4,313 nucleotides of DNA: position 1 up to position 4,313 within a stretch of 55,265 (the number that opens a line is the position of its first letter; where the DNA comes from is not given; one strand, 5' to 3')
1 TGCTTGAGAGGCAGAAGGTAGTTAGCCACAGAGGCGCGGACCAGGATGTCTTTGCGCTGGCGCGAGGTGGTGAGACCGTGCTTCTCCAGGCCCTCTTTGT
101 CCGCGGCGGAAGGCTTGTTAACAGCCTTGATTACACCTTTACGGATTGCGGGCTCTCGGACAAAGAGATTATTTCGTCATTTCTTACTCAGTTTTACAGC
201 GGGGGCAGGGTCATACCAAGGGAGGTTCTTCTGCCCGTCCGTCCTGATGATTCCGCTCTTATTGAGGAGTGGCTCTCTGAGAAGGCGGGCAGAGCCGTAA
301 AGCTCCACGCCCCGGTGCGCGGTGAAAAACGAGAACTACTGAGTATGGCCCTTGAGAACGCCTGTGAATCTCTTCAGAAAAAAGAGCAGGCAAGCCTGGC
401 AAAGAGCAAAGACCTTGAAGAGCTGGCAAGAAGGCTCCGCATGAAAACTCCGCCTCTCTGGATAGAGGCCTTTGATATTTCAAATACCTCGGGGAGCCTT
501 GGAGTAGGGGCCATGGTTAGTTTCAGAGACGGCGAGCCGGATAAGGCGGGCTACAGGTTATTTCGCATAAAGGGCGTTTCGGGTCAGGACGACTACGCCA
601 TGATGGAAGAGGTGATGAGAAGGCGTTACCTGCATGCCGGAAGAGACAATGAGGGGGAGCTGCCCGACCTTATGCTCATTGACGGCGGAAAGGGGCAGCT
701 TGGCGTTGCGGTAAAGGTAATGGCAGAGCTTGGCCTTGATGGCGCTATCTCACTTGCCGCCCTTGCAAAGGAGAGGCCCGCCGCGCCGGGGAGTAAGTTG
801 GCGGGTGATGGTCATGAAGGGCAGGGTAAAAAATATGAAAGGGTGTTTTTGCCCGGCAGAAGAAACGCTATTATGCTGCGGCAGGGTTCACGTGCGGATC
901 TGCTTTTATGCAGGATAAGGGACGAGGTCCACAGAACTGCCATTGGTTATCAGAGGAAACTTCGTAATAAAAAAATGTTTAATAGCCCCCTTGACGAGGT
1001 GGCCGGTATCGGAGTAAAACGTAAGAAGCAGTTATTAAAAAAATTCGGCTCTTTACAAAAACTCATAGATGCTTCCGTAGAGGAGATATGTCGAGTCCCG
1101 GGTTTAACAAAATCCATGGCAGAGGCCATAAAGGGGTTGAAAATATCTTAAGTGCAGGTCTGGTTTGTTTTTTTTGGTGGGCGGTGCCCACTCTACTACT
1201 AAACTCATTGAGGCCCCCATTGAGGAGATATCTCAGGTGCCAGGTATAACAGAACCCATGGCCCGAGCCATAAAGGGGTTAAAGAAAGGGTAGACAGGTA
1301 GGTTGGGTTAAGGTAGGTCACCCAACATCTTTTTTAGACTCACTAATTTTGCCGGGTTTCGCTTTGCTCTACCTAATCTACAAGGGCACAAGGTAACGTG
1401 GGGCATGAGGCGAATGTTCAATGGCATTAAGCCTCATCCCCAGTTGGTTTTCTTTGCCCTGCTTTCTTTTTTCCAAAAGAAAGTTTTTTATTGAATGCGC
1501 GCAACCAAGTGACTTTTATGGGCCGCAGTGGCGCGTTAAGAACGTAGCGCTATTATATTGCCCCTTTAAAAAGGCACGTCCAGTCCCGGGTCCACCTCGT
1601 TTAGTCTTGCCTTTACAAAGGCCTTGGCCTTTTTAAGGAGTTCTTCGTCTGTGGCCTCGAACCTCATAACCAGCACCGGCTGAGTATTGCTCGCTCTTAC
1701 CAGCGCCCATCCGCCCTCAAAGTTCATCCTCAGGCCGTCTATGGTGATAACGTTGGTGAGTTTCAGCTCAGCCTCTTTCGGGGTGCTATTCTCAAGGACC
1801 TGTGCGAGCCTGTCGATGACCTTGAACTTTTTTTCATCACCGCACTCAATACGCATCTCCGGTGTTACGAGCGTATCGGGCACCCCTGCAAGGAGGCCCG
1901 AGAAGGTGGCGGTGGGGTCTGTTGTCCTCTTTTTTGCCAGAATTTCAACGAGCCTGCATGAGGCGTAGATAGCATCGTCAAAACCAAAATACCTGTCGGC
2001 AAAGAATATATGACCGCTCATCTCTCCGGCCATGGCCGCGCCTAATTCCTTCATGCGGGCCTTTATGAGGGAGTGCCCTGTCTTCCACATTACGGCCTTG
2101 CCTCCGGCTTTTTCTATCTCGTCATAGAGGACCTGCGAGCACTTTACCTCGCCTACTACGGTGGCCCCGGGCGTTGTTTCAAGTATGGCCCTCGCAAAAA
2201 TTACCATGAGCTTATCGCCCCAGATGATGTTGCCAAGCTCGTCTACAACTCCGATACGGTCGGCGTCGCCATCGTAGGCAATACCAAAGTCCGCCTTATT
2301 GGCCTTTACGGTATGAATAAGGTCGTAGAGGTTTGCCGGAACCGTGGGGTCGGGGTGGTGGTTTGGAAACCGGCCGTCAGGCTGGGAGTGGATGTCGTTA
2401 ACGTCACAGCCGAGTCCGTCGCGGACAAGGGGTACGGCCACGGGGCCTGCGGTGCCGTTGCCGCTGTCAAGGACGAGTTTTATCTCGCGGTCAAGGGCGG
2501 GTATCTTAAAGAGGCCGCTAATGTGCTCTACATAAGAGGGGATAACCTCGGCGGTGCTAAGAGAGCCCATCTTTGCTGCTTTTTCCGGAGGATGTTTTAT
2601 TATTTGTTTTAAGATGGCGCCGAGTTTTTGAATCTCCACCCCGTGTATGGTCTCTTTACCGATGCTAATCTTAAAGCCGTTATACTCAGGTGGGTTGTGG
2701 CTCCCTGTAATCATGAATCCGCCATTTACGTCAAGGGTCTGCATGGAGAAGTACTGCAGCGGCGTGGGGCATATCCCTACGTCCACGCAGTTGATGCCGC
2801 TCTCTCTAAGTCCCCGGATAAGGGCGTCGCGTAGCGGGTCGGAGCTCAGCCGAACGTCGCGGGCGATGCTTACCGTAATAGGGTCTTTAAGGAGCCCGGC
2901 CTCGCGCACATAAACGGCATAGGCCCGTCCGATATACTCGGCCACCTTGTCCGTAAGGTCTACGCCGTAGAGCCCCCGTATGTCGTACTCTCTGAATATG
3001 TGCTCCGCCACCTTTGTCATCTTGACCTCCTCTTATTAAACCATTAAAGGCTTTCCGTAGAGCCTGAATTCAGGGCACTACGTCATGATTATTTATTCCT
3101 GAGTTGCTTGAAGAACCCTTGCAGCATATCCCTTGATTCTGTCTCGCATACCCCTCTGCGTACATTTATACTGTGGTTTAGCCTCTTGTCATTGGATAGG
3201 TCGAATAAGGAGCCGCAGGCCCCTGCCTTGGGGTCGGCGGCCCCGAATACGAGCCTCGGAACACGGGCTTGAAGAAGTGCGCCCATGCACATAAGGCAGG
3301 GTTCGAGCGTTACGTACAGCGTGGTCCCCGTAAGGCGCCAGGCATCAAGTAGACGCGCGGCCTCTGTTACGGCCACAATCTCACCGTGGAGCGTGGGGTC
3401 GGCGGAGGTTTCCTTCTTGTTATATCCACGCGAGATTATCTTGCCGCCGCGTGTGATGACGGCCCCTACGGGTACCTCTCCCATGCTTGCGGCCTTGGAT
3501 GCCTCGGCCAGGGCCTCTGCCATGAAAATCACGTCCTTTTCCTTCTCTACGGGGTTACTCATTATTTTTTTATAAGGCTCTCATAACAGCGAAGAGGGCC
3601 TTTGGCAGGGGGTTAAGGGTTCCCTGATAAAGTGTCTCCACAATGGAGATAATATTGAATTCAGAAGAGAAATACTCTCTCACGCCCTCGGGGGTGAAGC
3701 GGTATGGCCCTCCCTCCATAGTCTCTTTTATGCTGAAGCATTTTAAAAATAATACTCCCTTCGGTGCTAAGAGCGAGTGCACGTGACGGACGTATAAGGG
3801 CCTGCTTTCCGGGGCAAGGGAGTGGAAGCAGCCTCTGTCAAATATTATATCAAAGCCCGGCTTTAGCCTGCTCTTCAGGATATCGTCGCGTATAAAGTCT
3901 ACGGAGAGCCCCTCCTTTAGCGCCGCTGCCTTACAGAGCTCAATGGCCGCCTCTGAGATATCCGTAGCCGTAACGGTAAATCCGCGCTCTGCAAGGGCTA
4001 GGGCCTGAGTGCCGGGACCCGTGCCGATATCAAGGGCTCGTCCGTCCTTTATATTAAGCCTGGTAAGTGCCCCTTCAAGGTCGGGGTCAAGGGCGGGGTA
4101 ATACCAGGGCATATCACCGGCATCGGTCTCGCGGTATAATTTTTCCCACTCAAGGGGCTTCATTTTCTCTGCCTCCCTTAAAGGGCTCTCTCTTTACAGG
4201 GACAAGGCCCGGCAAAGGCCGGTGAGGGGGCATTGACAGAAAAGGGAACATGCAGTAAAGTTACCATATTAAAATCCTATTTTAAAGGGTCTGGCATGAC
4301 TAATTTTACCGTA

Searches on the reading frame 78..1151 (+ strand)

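Call 59: search_protein_families(library=pfam, proteins=[window:78-1151:+], max_evalue=0.00001)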
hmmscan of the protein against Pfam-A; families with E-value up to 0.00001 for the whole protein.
window:78-1151:+ (357 aa): 5 families
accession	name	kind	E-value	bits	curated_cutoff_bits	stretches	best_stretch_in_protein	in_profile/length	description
PF08459.17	UvrC_RNaseH_dom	-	8.8e-47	159.3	22.3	1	118-289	2-159/159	UvrC RNAse H endonuclease domain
PF22920.2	UvrC_RNaseH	-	2.3e-30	105.3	24.3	1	2-102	15-116/116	UvrC Ribonuclease H-like domain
PF14520.12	HHH_5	-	4e-10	40.5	27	1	305-351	4-51/57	Helix-hairpin-helix domain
PF00633.29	HHH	-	1.7e-06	28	24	0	325-352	1-28/30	Helix-hairpin-helix motif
PF12826.13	HHH_2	-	3.7e-06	27.4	27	1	311-352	11-52/64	Helix-hairpin-helix motif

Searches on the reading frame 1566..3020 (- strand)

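Call 59: search_protein_families(library=pfam, proteins=[window:1566-3020:-], max_evalue=0.00001)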
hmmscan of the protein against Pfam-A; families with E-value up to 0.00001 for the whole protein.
window:1566-3020:- (484 aa): 4 families
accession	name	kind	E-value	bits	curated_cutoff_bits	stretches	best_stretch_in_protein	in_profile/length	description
PF02878.22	PGM_PMM_I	-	7.8e-31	107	22.5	1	8-120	3-113/138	Phosphoglucomutase/phosphomannomutase, alpha/beta/alpha domain I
PF02880.22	PGM_PMM_III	-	5.6e-26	91.4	20.7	1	267-365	1-101/115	Phosphoglucomutase/phosphomannomutase, alpha/beta/alpha domain III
PF02879.22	PGM_PMM_II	-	8.3e-26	91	29.3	1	162-263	2-103/103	Phosphoglucomutase/phosphomannomutase, alpha/beta/alpha domain II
PF00408.26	PGM_PMM_IV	-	4.1e-13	49.6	23.1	1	388-469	1-65/68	Phosphoglucomutase/phosphomannomutase, C-terminal domain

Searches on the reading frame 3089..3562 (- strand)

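Call 59: search_protein_families(library=pfam, proteins=[window:3089-3562:-], max_evalue=0.00001)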
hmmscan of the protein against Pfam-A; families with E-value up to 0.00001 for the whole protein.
window:3089-3562:- (157 aa): 2 families
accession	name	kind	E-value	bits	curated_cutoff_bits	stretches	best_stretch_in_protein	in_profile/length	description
PF14437.12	MafB19-deam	-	2.4e-38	131.7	27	1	11-155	4-142/142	MafB19-like deaminase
PF00383.29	dCMP_cyt_deam_1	-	1.4e-28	99.2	25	1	8-107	2-101/102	Cytidine and deoxycytidylate deaminase zinc-binding region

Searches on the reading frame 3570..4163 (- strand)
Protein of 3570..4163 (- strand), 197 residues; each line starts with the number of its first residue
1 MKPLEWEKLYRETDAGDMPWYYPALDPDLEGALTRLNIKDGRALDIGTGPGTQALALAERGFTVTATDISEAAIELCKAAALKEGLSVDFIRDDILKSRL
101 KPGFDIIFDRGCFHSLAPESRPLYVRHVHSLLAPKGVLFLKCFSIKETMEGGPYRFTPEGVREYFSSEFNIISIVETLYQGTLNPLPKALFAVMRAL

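Call 59: search_protein_families(library=pfam, proteins=[window:3570-4163:-], max_evalue=0.00001)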
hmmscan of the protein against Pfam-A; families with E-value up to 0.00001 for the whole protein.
window:3570-4163:- (197 aa): 8 families
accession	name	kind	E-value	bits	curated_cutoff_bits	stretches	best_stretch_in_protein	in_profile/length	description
PF13649.12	Methyltransf_25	-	1.5e-16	61.3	27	1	44-136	2-97/97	Methyltransferase domain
PF05724.17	TPMT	-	1.5e-15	57.9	26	1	2-174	2-188/218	Thiopurine S-methyltransferase (TPMT)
PF08241.18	Methyltransf_11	-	2.2e-13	51.1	21.2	1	44-140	1-95/95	Methyltransferase domain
PF13847.12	Methyltransf_31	-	1.6e-12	47.8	27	1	40-144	4-113/145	Methyltransferase domain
PF08242.18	Methyltransf_12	-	1.2e-11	45.7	30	1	44-138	1-98/98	Methyltransferase domain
PF13489.12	Methyltransf_23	-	1.2e-11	45.1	27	1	35-166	15-146/164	Methyltransferase domain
PF05175.20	MTS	-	3.9e-07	30.3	23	1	38-116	29-111/170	Methyltransferase small domain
PF03848.20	TehB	-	4.4e-07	30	20.4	1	38-150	29-143/193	Tellurite resistance protein TehB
